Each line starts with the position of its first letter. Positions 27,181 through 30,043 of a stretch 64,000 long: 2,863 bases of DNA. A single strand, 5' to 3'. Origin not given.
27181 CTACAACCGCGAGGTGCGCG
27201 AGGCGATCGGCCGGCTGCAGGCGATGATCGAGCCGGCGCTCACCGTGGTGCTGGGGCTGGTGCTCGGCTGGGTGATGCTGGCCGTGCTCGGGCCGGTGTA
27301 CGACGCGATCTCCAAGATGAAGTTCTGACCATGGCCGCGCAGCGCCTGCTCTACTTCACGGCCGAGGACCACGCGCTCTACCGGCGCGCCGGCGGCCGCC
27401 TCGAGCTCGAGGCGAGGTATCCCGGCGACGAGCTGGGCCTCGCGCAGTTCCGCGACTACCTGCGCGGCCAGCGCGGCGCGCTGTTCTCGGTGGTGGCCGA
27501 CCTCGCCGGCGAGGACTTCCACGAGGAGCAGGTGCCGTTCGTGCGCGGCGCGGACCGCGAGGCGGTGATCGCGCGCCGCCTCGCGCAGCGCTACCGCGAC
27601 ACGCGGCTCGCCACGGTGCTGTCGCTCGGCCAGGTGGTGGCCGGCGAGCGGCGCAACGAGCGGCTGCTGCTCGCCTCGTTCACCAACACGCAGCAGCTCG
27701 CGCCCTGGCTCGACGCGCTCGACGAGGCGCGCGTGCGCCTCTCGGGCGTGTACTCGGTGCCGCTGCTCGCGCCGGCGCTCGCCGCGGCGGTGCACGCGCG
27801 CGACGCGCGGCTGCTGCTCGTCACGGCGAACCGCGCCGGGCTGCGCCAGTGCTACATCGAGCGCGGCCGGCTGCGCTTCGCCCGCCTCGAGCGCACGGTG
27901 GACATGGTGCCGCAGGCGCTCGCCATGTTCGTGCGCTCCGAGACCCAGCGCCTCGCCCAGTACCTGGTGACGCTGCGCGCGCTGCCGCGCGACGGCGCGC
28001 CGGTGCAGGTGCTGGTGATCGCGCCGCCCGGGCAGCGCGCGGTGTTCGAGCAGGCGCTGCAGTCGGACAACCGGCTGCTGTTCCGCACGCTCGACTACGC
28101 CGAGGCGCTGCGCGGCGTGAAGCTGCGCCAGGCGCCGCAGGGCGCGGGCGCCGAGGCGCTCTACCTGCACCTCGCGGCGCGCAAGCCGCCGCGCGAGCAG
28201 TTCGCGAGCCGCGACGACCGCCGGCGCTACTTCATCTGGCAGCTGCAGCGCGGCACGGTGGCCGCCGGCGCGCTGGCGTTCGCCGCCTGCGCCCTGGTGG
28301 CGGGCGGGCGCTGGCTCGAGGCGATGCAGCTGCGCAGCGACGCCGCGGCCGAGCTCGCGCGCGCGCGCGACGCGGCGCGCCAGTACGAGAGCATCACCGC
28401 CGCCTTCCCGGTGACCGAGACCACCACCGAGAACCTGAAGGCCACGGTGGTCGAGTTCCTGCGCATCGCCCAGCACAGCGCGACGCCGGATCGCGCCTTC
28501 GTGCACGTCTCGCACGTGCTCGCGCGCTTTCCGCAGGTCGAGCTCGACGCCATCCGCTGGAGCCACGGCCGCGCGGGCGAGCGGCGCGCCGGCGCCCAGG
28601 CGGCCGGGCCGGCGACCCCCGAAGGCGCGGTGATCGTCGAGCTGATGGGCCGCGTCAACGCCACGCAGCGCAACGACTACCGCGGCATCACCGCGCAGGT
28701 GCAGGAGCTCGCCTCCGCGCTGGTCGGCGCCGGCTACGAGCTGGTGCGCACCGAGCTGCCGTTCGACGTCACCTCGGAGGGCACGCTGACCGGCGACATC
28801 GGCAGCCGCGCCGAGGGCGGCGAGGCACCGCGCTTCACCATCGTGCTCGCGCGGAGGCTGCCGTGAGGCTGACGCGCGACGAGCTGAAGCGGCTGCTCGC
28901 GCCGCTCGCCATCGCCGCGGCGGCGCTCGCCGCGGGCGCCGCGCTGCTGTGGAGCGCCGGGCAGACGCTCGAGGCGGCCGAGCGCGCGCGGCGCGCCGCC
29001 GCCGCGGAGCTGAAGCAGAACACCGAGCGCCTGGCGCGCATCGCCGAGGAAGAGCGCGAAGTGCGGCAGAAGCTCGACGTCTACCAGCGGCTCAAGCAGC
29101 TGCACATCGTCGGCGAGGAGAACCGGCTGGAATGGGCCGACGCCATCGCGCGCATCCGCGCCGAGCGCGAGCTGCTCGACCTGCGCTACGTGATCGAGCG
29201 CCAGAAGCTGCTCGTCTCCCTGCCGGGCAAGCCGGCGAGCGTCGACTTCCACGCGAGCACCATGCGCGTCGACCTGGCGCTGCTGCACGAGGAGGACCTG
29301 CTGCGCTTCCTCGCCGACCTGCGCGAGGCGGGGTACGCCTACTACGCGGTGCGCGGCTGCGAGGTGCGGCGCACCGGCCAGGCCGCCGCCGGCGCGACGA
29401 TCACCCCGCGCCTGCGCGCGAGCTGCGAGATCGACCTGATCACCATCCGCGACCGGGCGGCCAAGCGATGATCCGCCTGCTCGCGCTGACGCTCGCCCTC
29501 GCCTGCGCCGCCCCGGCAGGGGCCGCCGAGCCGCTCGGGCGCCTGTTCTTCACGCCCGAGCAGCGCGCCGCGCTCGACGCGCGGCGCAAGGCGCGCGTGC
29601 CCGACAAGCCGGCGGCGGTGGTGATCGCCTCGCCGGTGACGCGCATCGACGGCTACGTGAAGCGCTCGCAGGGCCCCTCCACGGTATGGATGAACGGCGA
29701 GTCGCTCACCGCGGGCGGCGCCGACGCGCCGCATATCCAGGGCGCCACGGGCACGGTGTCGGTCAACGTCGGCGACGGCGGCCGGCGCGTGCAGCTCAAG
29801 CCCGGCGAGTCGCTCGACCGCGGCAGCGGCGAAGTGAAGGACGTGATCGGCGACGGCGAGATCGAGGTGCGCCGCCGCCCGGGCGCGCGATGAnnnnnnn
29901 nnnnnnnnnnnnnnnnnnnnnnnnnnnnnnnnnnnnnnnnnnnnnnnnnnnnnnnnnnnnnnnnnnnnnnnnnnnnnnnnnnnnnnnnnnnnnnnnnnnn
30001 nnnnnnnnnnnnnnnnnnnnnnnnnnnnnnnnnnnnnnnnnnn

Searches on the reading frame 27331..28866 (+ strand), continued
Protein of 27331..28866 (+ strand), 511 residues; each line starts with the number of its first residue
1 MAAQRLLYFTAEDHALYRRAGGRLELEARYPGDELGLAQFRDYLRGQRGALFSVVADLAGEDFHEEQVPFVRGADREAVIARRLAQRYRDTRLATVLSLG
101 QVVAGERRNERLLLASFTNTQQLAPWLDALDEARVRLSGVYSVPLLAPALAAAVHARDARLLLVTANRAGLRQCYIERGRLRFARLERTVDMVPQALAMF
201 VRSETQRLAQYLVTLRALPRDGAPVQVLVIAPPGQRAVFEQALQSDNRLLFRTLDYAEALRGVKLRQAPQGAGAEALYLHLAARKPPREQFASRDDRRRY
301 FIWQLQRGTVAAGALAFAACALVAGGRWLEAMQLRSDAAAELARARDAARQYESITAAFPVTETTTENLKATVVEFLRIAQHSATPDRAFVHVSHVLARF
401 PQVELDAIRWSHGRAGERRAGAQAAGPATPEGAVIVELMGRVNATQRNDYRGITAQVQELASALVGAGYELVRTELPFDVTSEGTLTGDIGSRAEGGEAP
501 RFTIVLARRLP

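Call 82: find_encoding_contigs(protein=P0395, flank=10000, max_places=1)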
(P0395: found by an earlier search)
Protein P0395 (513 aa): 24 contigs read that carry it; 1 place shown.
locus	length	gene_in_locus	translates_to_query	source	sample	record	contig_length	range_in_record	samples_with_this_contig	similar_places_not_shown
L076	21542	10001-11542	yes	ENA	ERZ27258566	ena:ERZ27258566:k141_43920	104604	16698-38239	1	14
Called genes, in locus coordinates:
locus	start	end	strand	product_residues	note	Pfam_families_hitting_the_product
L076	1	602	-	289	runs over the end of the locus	PF00005:ABC_tran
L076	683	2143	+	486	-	PF00072:Response_reg, PF00158:Sigma54_activat, PF14532:Sigma54_activ_2, PF25601:AAA_lid_14, PF02954:HTH_8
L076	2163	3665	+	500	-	PF13191:AAA_16, PF13401:AAA_22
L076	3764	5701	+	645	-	PF07655:Secretin_N_2 (weak), PF00263:Secretin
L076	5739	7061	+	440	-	PF00515:TPR_1 (faint), PF07719:TPR_2 (faint), PF13432:TPR_16, PF14559:TPR_19, PF13432:TPR_16, PF14559:TPR_19 (weak), PF13428:TPR_14 (weak), PF13432:TPR_16 (weak), +6 more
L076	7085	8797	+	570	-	PF05157:MshEN, PF00437:T2SSE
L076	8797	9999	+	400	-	PF28597:T2SSF_N, PF00482:T2SSF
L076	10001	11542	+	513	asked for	-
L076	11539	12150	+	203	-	-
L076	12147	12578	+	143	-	-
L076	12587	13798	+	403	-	-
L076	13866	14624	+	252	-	-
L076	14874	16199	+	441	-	PF00211:Guanylate_cyc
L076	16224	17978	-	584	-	PF02518:HATPase_c (weak)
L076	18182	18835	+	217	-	PF07963:N_methyl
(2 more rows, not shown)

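Call 83: find_encoding_contigs(protein=P0509, flank=10000, max_places=1)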
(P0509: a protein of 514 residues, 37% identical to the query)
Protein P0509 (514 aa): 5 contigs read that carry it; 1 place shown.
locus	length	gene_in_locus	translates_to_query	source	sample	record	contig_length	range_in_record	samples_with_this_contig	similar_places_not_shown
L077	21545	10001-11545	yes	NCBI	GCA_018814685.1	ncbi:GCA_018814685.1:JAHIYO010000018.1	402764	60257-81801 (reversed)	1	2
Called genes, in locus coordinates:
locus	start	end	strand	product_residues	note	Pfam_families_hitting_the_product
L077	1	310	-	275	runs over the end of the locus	PF00005:ABC_tran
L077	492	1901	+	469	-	PF00072:Response_reg, PF00158:Sigma54_activat, PF14532:Sigma54_activ_2, PF07724:AAA_2 (weak), PF07728:AAA_5 (weak), PF25601:AAA_lid_14, PF02954:HTH_8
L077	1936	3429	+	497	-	PF13191:AAA_16, PF13401:AAA_22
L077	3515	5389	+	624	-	PF07655:Secretin_N_2 (weak), PF00263:Secretin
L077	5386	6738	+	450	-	PF13181:TPR_8 (faint), PF13424:TPR_12 (faint), PF13428:TPR_14 (faint), PF13176:TPR_7 (faint), PF13432:TPR_16, PF14559:TPR_19, PF07719:TPR_2 (weak), PF13432:TPR_16 (weak), +3 more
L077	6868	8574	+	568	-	PF05157:MshEN, PF00437:T2SSE, PF13191:AAA_16 (faint), PF13604:AAA_30 (weak)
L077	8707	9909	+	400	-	PF28597:T2SSF_N (weak), PF00482:T2SSF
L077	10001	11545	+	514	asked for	-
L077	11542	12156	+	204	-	-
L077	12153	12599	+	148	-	-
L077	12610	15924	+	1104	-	-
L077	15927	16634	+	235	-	PF07963:N_methyl (weak)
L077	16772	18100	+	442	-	PF00211:Guanylate_cyc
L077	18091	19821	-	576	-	PF02518:HATPase_c (faint)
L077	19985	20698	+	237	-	PF07963:N_methyl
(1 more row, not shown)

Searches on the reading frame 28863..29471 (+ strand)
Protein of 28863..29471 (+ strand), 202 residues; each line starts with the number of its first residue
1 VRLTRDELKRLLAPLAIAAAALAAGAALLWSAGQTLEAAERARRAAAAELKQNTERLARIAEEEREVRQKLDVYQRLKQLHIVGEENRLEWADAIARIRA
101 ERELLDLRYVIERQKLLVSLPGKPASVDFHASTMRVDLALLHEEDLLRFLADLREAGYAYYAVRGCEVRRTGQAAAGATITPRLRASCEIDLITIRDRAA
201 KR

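Call 6: search_protein_families(library=pfam, proteins=[window:28863-29471:+], max_evalue=0.01)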
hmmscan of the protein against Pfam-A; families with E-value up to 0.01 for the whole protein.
window:28863-29471:+ (202 aa): 1 family
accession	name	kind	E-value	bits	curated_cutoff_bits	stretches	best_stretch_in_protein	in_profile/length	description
PF19921.4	bpX5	-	0.0065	16.6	27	1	43-104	13-74/135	MoxR-vWA-beta-propeller ternary system domain bpX5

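Call 8: search_protein_families(library=ncbifam, proteins=[window:28863-29471:+], max_evalue=0.01)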
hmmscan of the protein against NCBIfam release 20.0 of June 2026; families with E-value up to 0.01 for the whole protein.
window:28863-29471:+ (202 aa): 3 families
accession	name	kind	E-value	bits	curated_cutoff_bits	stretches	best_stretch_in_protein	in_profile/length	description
NF045709.1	Amuc_1101_fam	equivalog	0.00073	18.5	650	1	7-101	370-460/608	Amuc_1101 family PilM-like pilus complex protein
NF038083.1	CU044_5270_fam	subfamily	0.002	18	100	1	9-66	30-88/284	CU044_5270 family protein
NF041618.1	T2SS_M_SYNERG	exception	0.0062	16.5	120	0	19-158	16-128/157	type II secretion system protein GspM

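Call 27: search_protein_families(library=pfam, proteins=[window:28863-29471:+], max_evalue=10)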
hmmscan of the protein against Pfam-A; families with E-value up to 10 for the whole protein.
window:28863-29471:+ (202 aa): 4 families
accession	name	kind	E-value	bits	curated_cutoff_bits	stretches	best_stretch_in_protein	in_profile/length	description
PF19921.4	bpX5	-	0.0065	16.6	27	1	43-104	13-74/135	MoxR-vWA-beta-propeller ternary system domain bpX5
PF10713.14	DUF2509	-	0.036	14.5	25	1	9-82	28-105/130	Protein of unknown function (DUF2509)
PF15615.11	TerB_C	-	0.054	14.1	26.3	1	35-72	2-39/148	TerB-C domain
PF24072.1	T7_gp14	-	0.59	10.4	27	1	14-70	4-62/187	T7 virus internal virion protein gp14 family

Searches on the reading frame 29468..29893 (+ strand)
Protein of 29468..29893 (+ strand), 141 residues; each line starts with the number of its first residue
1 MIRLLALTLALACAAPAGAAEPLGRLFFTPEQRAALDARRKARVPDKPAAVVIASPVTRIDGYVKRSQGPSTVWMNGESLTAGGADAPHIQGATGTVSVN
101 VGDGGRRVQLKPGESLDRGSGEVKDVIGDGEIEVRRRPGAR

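Call 6: search_protein_families(library=pfam, proteins=[window:29468-29893:+], max_evalue=0.01)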
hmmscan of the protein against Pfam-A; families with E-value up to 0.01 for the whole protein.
window:29468-29893:+ (141 aa): 0 families

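Call 8: search_protein_families(library=ncbifam, proteins=[window:29468-29893:+], max_evalue=0.01)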
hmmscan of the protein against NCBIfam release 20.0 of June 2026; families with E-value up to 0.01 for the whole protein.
window:29468-29893:+ (141 aa): 0 families

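Call 27: search_protein_families(library=pfam, proteins=[window:29468-29893:+], max_evalue=10)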
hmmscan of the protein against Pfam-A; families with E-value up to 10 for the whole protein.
window:29468-29893:+ (141 aa): 0 families

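Call 97: search_protein_families(library=pfam, alignment_id=A6, max_evalue=10)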
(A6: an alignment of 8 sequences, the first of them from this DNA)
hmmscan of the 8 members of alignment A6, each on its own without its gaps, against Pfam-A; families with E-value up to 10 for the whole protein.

A. member 1, seq(141 aa): 0 families

B. families by the number of members that match (of 8 scanned): 2 families
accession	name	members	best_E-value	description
PF06832.18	BiPBP_C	1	0.0098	Penicillin-Binding Protein C-terminus Family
PF24227.1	DUF7443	1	0.018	Domain of unknown function (DUF7443)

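Call 99: search_solved_structures(query=A6, max_evalue=10)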
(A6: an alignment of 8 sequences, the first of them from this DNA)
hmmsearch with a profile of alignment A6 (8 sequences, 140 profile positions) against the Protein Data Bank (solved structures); distinct sequences matched with E-value up to 10: 8.
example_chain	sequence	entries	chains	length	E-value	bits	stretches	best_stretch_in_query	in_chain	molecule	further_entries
8bl3_A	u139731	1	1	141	0.023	17.7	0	87-118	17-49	scIg12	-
8bl6_A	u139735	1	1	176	0.038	16.9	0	82-118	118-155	dIG14-scdim-EF62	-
9iam_A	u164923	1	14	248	0.061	16.3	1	66-120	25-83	Cyclodipeptide synthase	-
9i5m_A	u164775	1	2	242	0.062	16.2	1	66-120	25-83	Cyclodipeptide synthase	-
5mlq_A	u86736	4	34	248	0.065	16.2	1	66-120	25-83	CDPS | Cyclodipeptide synthase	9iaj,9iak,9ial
5t5h_j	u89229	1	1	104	0.49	13.3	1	51-86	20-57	60S ribosomal protein L34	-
2mus_A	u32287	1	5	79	1.1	12.2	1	93-136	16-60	Heterokaryon incompatibility protein s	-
2or7_A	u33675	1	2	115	1.9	11.5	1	69-104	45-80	T-cell immunoglobulin and mucin domain-containing protein 2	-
